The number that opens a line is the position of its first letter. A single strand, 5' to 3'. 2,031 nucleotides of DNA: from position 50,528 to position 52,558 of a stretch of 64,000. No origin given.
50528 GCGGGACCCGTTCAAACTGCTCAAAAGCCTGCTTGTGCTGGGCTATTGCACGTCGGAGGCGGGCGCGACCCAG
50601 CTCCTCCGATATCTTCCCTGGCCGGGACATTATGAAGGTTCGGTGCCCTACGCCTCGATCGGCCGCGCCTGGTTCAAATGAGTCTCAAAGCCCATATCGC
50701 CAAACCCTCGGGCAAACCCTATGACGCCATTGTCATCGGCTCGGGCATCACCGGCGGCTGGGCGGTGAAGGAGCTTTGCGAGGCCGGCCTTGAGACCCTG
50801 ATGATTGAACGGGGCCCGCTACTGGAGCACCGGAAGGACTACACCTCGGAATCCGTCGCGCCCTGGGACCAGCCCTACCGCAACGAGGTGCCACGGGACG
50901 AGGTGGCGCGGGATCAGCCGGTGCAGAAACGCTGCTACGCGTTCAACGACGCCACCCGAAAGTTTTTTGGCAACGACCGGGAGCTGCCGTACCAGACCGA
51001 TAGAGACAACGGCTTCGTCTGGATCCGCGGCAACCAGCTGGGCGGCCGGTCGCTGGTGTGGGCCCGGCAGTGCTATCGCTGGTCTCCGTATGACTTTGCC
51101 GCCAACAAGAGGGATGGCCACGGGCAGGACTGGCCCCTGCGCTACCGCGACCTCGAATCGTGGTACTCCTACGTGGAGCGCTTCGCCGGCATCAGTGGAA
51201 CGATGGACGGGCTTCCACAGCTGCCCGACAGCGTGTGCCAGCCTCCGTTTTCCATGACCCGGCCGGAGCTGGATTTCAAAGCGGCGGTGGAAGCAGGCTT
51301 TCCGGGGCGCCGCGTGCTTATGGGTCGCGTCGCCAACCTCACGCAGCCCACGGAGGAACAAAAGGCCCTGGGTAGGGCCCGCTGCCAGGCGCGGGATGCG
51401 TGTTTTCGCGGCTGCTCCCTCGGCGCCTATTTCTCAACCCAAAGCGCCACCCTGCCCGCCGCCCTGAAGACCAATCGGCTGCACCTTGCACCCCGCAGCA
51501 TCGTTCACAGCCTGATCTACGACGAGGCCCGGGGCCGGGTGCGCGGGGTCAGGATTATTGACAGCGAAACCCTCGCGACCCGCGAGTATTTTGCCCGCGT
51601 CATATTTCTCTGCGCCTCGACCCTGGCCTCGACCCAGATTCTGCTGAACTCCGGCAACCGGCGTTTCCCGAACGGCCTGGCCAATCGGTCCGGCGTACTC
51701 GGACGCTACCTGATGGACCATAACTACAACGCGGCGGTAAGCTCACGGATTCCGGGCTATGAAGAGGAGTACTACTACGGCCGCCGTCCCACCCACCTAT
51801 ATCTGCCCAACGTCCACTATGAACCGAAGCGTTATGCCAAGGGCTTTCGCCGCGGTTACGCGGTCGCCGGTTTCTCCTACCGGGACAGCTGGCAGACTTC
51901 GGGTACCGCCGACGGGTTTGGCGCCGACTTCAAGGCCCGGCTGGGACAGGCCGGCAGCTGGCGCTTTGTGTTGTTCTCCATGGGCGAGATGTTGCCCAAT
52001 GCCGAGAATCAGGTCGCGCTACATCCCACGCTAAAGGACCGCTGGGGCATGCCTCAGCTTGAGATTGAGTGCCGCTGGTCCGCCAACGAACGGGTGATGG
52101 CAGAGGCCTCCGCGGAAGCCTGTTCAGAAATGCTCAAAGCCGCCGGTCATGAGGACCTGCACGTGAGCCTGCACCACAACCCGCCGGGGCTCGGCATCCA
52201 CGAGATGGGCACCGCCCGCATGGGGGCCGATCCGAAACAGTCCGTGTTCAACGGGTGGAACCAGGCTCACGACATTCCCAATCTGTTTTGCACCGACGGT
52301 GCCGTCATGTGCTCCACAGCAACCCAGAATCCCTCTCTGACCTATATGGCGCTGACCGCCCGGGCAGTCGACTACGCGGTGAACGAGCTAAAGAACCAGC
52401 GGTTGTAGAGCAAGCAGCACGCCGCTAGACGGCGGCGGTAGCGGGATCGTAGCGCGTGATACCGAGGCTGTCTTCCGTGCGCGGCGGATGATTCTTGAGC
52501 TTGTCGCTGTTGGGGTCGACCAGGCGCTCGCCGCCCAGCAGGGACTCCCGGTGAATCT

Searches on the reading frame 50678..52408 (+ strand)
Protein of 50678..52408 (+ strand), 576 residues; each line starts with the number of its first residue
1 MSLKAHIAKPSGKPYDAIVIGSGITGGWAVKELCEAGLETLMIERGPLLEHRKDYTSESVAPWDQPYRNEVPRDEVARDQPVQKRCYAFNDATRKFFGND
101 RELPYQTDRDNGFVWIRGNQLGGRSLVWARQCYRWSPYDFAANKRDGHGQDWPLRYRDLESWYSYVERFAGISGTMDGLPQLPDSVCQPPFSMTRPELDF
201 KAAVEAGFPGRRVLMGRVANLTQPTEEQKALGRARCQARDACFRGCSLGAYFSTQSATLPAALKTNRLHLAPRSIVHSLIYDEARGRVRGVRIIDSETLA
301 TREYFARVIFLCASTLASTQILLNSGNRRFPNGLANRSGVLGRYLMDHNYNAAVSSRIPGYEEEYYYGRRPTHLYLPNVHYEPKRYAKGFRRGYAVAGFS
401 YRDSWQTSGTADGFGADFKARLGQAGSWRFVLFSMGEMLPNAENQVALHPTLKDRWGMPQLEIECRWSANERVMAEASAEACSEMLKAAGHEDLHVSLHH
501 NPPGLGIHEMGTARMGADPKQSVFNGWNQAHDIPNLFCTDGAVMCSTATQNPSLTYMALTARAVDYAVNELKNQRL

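Call 82: search_protein_families(library=pfam, proteins=[window:50678-52408:+], max_evalue=0.00001)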
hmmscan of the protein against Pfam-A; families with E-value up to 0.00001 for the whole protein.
window:50678-52408:+ (576 aa): 2 families
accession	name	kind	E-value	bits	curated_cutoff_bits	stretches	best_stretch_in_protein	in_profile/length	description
PF05199.19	GMC_oxred_C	-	1.2e-20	74.9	24.6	1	440-559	1-138/139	GMC oxidoreductase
PF00732.25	GMC_oxred_N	-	1.3e-11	45.1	23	1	16-348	2-216/218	GMC oxidoreductase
